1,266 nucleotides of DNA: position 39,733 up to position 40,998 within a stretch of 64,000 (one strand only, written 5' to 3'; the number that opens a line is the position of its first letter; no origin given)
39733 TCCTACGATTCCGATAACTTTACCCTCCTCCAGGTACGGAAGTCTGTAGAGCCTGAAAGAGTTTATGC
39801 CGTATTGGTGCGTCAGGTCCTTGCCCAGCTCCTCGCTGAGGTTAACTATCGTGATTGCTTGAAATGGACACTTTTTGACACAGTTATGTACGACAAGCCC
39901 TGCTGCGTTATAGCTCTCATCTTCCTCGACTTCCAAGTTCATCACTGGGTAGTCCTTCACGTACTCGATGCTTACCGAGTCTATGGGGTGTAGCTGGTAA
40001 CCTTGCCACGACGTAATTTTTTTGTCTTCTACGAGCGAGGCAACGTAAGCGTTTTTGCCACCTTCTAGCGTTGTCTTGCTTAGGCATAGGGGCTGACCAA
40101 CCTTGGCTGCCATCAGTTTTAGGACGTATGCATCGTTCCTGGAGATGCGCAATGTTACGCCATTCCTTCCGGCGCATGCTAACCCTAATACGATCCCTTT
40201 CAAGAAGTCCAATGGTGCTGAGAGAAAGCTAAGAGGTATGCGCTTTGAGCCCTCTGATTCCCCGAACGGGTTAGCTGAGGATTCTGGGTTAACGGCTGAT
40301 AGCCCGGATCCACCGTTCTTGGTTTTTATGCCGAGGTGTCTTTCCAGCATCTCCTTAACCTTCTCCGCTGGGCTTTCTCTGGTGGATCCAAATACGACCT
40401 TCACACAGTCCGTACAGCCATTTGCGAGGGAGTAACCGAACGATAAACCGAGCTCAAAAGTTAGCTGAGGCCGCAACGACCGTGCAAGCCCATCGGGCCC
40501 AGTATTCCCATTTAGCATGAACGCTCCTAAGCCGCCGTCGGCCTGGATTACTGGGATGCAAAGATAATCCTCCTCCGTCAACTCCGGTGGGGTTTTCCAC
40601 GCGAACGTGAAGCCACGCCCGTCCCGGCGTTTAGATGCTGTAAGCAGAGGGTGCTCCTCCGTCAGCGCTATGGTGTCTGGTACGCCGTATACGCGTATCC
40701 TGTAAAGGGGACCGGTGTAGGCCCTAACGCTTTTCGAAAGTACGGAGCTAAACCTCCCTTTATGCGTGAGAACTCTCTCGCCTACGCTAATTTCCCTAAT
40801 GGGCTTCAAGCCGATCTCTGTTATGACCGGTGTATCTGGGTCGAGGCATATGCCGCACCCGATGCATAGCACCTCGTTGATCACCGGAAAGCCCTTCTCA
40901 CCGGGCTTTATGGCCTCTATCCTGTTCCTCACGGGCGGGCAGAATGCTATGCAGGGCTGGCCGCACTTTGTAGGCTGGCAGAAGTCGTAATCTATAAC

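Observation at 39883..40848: Intein inserted inside the CxxCxxC iron-sulfur motif of ABCE1, with the +1 splice nucleophile being a cluster-ligand cysteine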

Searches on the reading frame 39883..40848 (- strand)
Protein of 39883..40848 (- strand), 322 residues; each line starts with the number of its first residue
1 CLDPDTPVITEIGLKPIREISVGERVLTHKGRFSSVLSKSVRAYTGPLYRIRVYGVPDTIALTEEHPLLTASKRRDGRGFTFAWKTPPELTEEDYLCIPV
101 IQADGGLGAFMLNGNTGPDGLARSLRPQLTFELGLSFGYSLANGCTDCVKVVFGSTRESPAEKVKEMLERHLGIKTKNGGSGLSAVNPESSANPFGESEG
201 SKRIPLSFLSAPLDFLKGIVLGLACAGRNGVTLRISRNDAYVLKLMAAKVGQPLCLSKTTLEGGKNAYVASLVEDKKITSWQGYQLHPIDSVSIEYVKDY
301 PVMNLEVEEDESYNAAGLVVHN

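Call 3: search_protein_families(library=pfam, proteins=[window:39883-40848:-], max_evalue=0.1)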
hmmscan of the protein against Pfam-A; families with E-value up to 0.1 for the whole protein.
window:39883-40848:- (322 aa): 2 families
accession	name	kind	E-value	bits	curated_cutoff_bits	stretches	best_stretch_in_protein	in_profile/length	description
PF14890.11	Intein_splicing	-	6.8e-05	23.1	35.8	1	42-322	44-155/155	Intein splicing domain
PF13403.11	Hint_2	-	0.0059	17.4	28.4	1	1-44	2-45/147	Hint domain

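Call 4: search_protein_families(library=ncbifam, proteins=[window:39883-40848:-], max_evalue=0.1)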
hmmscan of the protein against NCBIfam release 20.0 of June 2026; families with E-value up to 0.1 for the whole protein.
window:39883-40848:- (322 aa): 2 families
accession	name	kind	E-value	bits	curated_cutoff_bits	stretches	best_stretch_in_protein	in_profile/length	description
TIGR01445.1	intein_Nterm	domain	0.00017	22.5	24.5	1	1-70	1-83/83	intein N-terminal splicing region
TIGR01443.1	intein_Cterm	domain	0.071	13.4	15.6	0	304-322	4-23/24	intein C-terminal splicing region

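Call 5: search_solved_structures(query=window:39883-40848:-, max_evalue=1, show_alignments=3)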
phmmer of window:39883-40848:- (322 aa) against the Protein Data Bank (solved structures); distinct sequences matched with E-value up to 1: 2.
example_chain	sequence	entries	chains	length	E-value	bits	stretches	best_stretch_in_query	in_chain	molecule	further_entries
4etn_A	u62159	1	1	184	0.47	12.8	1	127-214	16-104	Low molecular weight protein-tyrosine-phosphatase ywlE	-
4eti_A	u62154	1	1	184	0.86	12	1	127-214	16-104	Low molecular weight protein-tyrosine-phosphatase ywlE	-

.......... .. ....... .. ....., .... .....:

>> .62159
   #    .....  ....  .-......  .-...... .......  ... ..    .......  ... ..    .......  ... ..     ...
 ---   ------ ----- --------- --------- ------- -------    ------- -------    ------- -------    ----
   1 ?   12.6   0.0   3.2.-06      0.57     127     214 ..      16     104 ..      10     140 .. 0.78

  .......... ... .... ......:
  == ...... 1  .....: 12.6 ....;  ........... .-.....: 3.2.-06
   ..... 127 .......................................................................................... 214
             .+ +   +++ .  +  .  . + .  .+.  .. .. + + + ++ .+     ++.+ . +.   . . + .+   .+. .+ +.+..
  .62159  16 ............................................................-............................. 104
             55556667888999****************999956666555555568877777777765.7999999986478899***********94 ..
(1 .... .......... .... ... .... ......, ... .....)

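Call 6: find_homologous_proteins(query=window:39883-40848:-, max_evalue=0.001)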
Query window:39883-40848:- (322 aa): 6 proteins with E <= 0.001 among 2810 candidates.
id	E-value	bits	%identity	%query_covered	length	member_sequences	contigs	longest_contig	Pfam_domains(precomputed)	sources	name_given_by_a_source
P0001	7.8e-25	106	30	100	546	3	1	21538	PF04068.21,PF00005.34,PF14528.12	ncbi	ncbi:MAG: LAGLIDADG family homing endonuclease, partial [Thermoplasmata archaeon]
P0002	1.6e-16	79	28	100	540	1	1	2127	PF14697.12,PF13484.12,PF12838.13,PF14890.12,PF07591.16,PF14623.12,PF00037.33,PF14528.12,PF13237.12,PF13183.12,PF13187.12,PF13403.12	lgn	-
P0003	2.6e-11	61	29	96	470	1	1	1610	PF14528.12,PF14890.12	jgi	jgi:intein/homing endonuclease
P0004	3.5e-10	58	49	21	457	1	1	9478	PF13403.12,PF14890.12,PF01555.25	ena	-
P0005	4.8e-8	51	38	30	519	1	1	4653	PF07591.16,PF00145.24,PF13403.12,PF14890.12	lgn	-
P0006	2.2e-5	42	43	21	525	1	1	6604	PF14623.12,PF00152.26,PF13403.12,PF14890.12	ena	-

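Call 18: find_related_loci(query=A1, collection=genome_contigs, flank=3000)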
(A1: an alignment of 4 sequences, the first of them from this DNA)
Query A1 (322 aa) in genome_contigs; peptide patterns used: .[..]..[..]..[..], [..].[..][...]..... (x = any residue, [..] = any of these).
272 stretches matched a pattern; 142 encode a relative of the query (tblastn E <= 1e-3); the best 80 are kept; 80 distinct loci.
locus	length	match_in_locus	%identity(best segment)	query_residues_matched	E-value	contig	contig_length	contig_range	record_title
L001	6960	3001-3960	56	1-322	2e-108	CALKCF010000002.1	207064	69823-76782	MAG: uncultured archaeon isolate S1_Bin_METABAT__43_1 genome assembly, contig: c_000000258798, whole genome shotgun sequ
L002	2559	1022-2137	30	1-322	9e-36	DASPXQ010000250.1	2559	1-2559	MAG TPA_asm: Thermoplasmata archaeon isolate SMAG_U11571 k141_1105308, whole genome shotgun sequence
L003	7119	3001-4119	30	1-322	1e-31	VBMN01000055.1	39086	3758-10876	MAG: Methanobacteriota archaeon isolate EA_24 14_0929_12_30cm_scaffold_1216, whole genome shotgun sequence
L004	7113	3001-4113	29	1-322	4e-31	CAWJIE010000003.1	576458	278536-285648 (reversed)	MAG: uncultured Nitrososphaerota archaeon isolate MFD03726.bin.2.165 genome assembly, contig: contig_34448, whole genome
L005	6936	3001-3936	61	1-322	1e-123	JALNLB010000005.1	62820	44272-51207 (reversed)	MAG: Candidatus Terraquivivens ruidianensis isolate JZ-2.bins.210.201808 NODE_768_length_62820_cov_1.427081, whole genom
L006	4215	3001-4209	28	1-322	2e-26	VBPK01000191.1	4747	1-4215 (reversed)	MAG: Thaumarchaeota archaeon isolate TA_8 14_0903_05_40cm_scaffold_14969, whole genome shotgun sequence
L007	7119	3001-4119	26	1-322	5e-26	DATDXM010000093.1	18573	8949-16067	MAG TPA_asm: Candidatus Nanoarchaeia archaeon isolate SMAG_U8139 k141_2189012, whole genome shotgun sequence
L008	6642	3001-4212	27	1-322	5e-26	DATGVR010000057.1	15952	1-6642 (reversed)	MAG TPA_asm: Nitrososphaerales archaeon isolate SMAG_U10561 k141_1191040, whole genome shotgun sequence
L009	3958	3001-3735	31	1-223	5e-25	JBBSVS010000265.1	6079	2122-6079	MAG: Thermoplasmatota archaeon isolate H43-bin133_1 H43_bin133_1_000000000265, whole genome shotgun sequence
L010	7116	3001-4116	28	1-322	6e-24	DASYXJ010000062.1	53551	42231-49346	MAG TPA_asm: Nitrososphaerales archaeon isolate SMAG_U6305 k141_615694, whole genome shotgun sequence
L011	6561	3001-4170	28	1-322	1e-22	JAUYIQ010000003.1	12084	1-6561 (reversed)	MAG: Candidatus Curtissbacteria bacterium isolate C24_metabat.bin.101_sub C24_k141_854314, whole genome shotgun sequence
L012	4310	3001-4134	27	1-322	2e-22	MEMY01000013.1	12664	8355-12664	MAG: archaeon RBG_16_50_20 RBG_16_scaffold_13676, whole genome shotgun sequence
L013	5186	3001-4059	28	1-322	3e-22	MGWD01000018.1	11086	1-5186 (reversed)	MAG: Euryarchaeota archaeon RBG_19FT_COMBO_69_17 rbg_19ft_combo_scaffold_1838, whole genome shotgun sequence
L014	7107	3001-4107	26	1-322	5e-22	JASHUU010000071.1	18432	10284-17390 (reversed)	MAG: Nitrososphaerales archaeon isolate JOPF187 JOPF_NEAR_contig_1089225, whole genome shotgun sequence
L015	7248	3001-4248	27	1-322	8e-22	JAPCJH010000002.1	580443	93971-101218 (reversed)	MAG: Thaumarchaeota archaeon isolate SubAcS15-15 SubAcS15-15_2, whole genome shotgun sequence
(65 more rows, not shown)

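Call 19: predict_structure(protein=window:39883-40848:-)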
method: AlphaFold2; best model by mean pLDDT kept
length: 322 residues; sequences in the alignment: 1
mean_pLDDT: 33.0   pTM: 0.29
mean pLDDT of the five models: 33.0, 32.3, 31.9, 29.6, 29.4
residues with pLDDT >= 90: 0; 70-90: 0; 50-70: 26; < 50: 296
segments of 3 or more residues with pLDDT < 50: 1-216, 225-238, 259-322
pLDDT, mean of each block of 10 residues (from residue 1): 25 25 26 26 26 26 32 36 37 31 29 28 26 26 27 31 41 34 29 28 36 49 48 48 55 52 42 34 27 24 26 28 22
secondary structure, 60 per line:
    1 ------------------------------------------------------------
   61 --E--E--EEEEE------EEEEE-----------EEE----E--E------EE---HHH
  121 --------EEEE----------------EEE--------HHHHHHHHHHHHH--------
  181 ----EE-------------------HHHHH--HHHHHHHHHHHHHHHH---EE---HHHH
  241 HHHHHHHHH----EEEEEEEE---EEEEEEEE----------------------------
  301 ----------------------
elements in order: E69-73 E80-84 E96-98 E129-132 E149-151 H160-172 H206-210 H213-228 H237-249 E254-261 E265-272

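Call 36: search_solved_structures(query=A2, max_evalue=0.01, show_alignments=2)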
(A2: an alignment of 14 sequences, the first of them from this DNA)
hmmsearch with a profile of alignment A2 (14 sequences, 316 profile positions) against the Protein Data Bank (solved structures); distinct sequences matched with E-value up to 0.01: 9.
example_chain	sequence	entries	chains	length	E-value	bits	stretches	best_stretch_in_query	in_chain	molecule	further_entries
7qst_A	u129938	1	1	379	8e-16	61.7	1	47-267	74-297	V-type ATP synthase subunit A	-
2cw7_A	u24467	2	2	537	5.2e-15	59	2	126-308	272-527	Endonuclease PI-PkoII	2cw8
7qss_A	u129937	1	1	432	4e-14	56.1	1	47-289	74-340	V-type ATP synthase alpha chain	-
7qsu_A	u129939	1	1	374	8.5e-14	55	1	47-268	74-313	V-ATPase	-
2lwy_A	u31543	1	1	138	3.1e-07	33.5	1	2-73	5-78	BACTERIAL INTEIN-LIKE DOMAIN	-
6qaz_A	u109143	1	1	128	0.00011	25.1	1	2-67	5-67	cyanophage-like gp41-1 intein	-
2jmz_A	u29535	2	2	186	0.00016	24.6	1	34-101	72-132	Hypothetical protein MJ0781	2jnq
6riz_A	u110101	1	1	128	0.00017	24.5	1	2-66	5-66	gp41-1 intein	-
1dfa_A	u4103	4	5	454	0.0018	21.2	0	1-39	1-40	PI-SCEI ENDONUCLEASE | ENDONUCLEASE PI-SCEI | PI-SCEI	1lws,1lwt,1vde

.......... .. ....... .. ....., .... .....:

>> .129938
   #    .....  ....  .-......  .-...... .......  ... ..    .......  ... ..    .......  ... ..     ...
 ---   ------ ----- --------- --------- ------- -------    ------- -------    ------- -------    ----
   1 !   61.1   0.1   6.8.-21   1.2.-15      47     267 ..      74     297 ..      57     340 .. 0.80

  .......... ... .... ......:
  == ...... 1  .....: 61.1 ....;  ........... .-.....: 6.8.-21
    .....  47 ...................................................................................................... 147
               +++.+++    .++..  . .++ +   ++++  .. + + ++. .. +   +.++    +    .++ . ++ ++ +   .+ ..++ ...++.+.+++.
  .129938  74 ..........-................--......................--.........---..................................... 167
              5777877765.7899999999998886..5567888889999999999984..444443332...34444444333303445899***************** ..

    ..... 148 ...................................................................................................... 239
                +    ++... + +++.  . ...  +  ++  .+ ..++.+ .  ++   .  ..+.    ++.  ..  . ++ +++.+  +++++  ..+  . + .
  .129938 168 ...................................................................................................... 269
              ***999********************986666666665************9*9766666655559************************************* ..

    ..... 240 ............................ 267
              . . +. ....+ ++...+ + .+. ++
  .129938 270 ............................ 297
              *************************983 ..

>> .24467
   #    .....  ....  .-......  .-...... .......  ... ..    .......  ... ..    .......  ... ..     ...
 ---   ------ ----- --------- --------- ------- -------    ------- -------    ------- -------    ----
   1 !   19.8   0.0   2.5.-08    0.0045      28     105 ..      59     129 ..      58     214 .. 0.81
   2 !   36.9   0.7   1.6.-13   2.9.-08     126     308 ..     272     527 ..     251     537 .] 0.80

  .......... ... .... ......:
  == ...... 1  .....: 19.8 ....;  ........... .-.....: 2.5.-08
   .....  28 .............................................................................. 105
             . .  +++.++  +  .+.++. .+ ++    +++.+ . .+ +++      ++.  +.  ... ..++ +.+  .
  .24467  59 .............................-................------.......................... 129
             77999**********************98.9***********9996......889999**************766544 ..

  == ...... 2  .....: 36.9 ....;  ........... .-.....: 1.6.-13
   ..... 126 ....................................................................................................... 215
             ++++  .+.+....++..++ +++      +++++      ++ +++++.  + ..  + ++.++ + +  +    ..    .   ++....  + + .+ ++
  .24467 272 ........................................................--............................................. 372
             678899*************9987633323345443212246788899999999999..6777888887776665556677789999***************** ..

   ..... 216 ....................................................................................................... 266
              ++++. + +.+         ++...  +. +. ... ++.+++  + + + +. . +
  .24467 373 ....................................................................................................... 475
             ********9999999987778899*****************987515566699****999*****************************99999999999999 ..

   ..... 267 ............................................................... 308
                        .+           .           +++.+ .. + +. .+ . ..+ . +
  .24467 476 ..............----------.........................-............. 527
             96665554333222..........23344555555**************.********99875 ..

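Call 46: predict_structure(alignment_id=A2)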
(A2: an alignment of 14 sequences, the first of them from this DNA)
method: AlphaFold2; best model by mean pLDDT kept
length: 322 residues; sequences in the alignment: 14
mean_pLDDT: 77.2   pTM: 0.75
mean pLDDT of the five models: 77.2, 76.2, 76.0, 75.4, 75.3
residues with pLDDT >= 90: 141; 70-90: 80; 50-70: 43; < 50: 58
segments of 3 or more residues with pLDDT < 50: 111-125, 145-158, 179-201
pLDDT, mean of each block of 10 residues (from residue 1): 96 93 95 95 97 95 96 90 97 95 59 39 52 78 47 43 57 49 39 38 73 87 68 73 91 88 80 78 94 97 93 95 92
secondary structure, 60 per line:
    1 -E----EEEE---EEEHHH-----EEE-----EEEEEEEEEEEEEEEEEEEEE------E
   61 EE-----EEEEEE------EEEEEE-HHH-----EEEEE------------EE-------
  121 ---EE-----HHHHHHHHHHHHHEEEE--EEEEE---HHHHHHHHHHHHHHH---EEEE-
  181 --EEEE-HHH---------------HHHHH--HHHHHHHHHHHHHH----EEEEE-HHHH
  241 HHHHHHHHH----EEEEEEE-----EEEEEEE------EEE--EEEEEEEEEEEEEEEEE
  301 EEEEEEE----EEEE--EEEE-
elements in order: E7-10 E14-16 E25-27 E33-53 E60-62 E68-73 E80-85 E95-99 H131-143 E144-147 E150-154 H158-172 E176-179 E183-186 H206-210 H213-226 E231-235 H237-249 E254-260 E266-272 E279-281 E284-307 E312-315 E318-321

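Call 49: fold_search(model_id=the predicted structure, library=pdb)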
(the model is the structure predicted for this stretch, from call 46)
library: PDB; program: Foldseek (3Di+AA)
matches with E <= 10: 347; with E <= 0.001: 15
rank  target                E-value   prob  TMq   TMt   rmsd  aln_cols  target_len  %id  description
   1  7qsu                  4.2e-15  1.00  0.67  0.60   6.4       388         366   16  Crystal structure of homing endonuclease-associated TliVMA intein (C1A, d333-339) (released 2022-03-30)
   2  7qst                  2.9e-14  1.00  0.67  0.61   5.5       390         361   16  Crystal structure of homing endonuclease-associated PhoVMA intein (C1A) (released 2022-03-30)
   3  7qss                  3.6e-14  1.00  0.68  0.53   6.1       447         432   16  Crystal structure of homing endonuclease-associated TliVMA intein (C1A) (released 2022-03-30)
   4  1vde_B                1.9e-12  1.00  0.57  0.46   9.4       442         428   14  PI-SCEI, A HOMING ENDONUCLEASE WITH PROTEIN SPLICING ACTIVITY (released 1998-04-08)
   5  1ef0_A                3.9e-12  1.00  0.57  0.46   9.7       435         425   14  CRYSTAL STRUCTURE OF PI-SCEI MINIPRECURSOR (released 2000-06-07)
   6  1vde_A                6.2e-12  1.00  0.56  0.45   9.5       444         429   14  PI-SCEI, A HOMING ENDONUCLEASE WITH PROTEIN SPLICING ACTIVITY (released 1998-04-08)
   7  1um2_B                1.0e-11  1.00  0.56  0.45   9.6       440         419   14  Crystal Structure of the Vma1-Derived Endonuclease with the Ligated Extein Segment (released 2004-09-22)
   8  1lws_A                2.0e-11  1.00  0.54  0.43   9.7       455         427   14  Crystal structure of the intein homing endonuclease PI-SceI bound to its recognition sequence (released 2002-09-27)
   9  1dfa                  3.4e-11  1.00  0.55  0.46   9.1       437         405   14  CRYSTAL STRUCTURE OF PI-SCEI IN C2 SPACE GROUP (released 1999-12-08)
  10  1jva_A                5.7e-11  1.00  0.55  0.44   9.3       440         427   15  CRYSTAL STRUCTURE OF THE VMA1-DERIVED ENDONUCLEASE BEARING THE N AND C EXTEIN PROPEPTIDES (released 2002-08-29)
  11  1jva_B                1.3e-10  1.00  0.53  0.42   9.9       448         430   14  CRYSTAL STRUCTURE OF THE VMA1-DERIVED ENDONUCLEASE BEARING THE N AND C EXTEIN PROPEPTIDES (released 2002-08-29)
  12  1um2_A                1.2e-09  1.00  0.55  0.45   9.8       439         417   14  Crystal Structure of the Vma1-Derived Endonuclease with the Ligated Extein Segment (released 2004-09-22)
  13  1lwt_A                1.2e-09  1.00  0.53  0.42  10.3       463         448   14  Crystal structure of the intein homing endonuclease PI-SceI bound to its substrate DNA (Ca2+ free) (released 2002-09-27)
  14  1ef0_B                2.3e-09  1.00  0.50  0.43  10.5       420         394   14  CRYSTAL STRUCTURE OF PI-SCEI MINIPRECURSOR (released 2000-06-07)
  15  1at0                  6.5e-04  1.00  0.26  0.54   3.2       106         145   19  17-kDA fragment of hedgehog C-terminal autoprocessing domain (released 1997-11-12)
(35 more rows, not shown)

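Call 53: find_related_loci(query=A2, collection=metagenome_contigs, flank=600)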
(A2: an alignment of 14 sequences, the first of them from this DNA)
Query A2 (322 aa) in metagenome_contigs; peptide patterns used: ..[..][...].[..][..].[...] (x = any residue, [..] = any of these).
600 stretches matched a pattern (row limit reached: there are more); 397 encode a relative of the query (tblastn E <= 1e-3); the best 80 are kept; 80 distinct loci.
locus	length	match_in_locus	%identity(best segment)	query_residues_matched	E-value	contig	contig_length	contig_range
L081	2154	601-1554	56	1-322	3e-108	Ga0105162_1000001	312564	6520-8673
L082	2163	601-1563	54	1-322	3e-108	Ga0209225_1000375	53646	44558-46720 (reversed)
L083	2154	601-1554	56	1-322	3e-108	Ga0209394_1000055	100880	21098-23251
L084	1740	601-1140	69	1-322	6e-49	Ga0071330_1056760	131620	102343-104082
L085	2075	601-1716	30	1-322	2e-34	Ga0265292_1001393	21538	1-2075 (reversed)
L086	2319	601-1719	30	1-322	6e-32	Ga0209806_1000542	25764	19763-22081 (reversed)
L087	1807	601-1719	31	1-322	8e-32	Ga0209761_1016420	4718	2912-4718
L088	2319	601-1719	29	1-322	7e-30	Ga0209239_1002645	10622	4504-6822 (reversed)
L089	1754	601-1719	30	1-322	1e-29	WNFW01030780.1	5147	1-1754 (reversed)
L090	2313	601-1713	29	1-322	1e-28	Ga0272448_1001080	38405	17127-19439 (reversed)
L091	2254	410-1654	27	1-322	2e-26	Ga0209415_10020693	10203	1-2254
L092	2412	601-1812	27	1-322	3e-26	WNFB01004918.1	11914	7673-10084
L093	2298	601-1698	28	1-322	5e-26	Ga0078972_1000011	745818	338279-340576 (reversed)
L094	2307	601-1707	27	1-322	1e-25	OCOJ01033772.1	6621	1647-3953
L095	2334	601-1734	27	1-322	2e-25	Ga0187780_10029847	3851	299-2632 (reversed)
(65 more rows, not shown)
